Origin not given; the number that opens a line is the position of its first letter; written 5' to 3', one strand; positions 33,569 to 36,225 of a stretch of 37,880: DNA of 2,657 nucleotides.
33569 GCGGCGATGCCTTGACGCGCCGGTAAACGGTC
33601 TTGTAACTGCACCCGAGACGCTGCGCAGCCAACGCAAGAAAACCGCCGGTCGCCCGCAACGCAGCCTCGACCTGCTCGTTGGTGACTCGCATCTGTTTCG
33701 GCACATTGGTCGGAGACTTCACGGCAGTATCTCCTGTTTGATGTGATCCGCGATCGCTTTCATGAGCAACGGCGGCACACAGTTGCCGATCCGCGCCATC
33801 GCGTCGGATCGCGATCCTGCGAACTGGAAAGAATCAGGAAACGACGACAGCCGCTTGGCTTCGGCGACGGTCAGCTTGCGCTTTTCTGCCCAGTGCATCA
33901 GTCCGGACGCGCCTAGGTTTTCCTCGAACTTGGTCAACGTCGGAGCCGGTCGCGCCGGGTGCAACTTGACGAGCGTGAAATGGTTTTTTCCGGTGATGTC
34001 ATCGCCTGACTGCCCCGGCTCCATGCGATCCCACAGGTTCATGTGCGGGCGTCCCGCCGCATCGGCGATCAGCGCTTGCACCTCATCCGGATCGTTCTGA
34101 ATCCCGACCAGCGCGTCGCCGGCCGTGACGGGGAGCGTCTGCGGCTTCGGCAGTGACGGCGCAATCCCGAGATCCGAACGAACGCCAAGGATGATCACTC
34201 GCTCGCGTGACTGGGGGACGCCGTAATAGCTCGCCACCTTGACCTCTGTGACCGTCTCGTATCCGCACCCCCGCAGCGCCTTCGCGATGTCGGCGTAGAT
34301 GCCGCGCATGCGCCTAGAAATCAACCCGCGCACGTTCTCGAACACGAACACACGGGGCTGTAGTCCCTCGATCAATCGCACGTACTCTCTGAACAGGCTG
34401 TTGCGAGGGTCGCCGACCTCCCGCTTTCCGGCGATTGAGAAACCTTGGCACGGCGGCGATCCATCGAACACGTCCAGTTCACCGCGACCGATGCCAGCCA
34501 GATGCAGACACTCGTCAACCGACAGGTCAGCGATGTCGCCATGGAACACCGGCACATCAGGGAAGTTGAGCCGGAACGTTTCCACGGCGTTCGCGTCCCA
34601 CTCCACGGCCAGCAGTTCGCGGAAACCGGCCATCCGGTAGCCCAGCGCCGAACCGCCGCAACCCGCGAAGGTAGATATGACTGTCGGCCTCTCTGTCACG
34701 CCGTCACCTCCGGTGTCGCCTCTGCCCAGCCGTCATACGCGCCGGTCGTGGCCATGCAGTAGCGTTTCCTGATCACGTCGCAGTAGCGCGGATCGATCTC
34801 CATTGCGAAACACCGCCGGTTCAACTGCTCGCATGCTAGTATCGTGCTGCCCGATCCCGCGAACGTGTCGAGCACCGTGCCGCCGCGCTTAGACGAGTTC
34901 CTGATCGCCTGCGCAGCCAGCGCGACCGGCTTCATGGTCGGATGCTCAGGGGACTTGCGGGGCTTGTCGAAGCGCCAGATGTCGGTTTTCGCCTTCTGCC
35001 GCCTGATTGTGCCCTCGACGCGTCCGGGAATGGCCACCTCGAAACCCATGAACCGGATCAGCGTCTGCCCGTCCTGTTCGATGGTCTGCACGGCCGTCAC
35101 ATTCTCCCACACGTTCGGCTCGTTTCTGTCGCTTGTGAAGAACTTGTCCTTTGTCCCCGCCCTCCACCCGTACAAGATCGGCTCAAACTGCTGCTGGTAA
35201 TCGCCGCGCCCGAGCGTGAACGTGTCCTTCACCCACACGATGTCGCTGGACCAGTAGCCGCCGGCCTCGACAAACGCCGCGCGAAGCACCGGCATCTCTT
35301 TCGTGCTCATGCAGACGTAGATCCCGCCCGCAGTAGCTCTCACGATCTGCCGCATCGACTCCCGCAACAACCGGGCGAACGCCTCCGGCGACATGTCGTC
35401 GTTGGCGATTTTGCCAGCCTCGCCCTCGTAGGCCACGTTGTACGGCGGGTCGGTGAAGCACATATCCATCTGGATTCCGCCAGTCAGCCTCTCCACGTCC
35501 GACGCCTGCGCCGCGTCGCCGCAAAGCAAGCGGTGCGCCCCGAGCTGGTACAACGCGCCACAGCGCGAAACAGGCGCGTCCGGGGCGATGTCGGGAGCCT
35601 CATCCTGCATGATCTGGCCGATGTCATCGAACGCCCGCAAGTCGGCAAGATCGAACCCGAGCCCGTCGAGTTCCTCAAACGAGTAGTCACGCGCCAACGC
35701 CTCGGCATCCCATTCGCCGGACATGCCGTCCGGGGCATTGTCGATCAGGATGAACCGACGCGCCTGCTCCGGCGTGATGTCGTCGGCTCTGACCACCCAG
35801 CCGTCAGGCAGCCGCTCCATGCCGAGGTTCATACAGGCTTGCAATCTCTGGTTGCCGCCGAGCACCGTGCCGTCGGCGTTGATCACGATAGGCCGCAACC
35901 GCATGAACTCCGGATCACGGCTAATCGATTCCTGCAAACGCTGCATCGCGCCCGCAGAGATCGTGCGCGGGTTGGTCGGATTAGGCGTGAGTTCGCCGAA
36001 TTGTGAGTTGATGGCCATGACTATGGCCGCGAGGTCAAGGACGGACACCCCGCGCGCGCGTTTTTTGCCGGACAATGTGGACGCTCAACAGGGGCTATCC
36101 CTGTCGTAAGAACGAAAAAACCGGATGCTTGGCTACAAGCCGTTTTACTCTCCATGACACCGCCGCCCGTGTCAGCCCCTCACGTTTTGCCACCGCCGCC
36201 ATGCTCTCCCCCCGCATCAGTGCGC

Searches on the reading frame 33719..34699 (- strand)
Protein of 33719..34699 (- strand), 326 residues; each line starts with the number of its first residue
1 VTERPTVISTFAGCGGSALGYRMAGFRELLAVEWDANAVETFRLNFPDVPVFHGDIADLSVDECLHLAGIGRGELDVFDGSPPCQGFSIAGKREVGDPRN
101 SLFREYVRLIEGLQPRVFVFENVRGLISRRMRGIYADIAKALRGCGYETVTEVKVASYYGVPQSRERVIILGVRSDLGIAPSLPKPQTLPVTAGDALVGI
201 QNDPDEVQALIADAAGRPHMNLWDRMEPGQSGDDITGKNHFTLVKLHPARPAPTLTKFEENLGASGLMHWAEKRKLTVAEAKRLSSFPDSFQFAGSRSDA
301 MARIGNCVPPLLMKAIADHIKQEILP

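Call 10: search_protein_families(library=pfam, proteins=[window:33719-34699:-], max_evalue=0.01)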
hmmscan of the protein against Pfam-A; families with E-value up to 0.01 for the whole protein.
window:33719-34699:- (326 aa): 1 family
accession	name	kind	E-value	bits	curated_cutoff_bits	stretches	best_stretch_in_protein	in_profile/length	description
PF00145.23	DNA_methylase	-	2.1e-64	218.4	22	1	6-321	2-323/324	C-5 cytosine-specific DNA methylase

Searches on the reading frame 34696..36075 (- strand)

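Call 10: search_protein_families(library=pfam, proteins=[window:34696-36075:-], max_evalue=0.01)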
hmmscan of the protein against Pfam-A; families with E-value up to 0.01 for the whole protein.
window:34696-36075:- (459 aa): 2 families
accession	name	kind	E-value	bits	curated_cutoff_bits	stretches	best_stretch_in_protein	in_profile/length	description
PF01555.25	N6_N4_Mtase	-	5.9e-32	111.8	26.7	1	204-436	2-220/221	DNA methylase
PF03602.21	Cons_hypoth95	-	9e-06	25.9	24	0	379-438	23-83/182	Conserved hypothetical protein 95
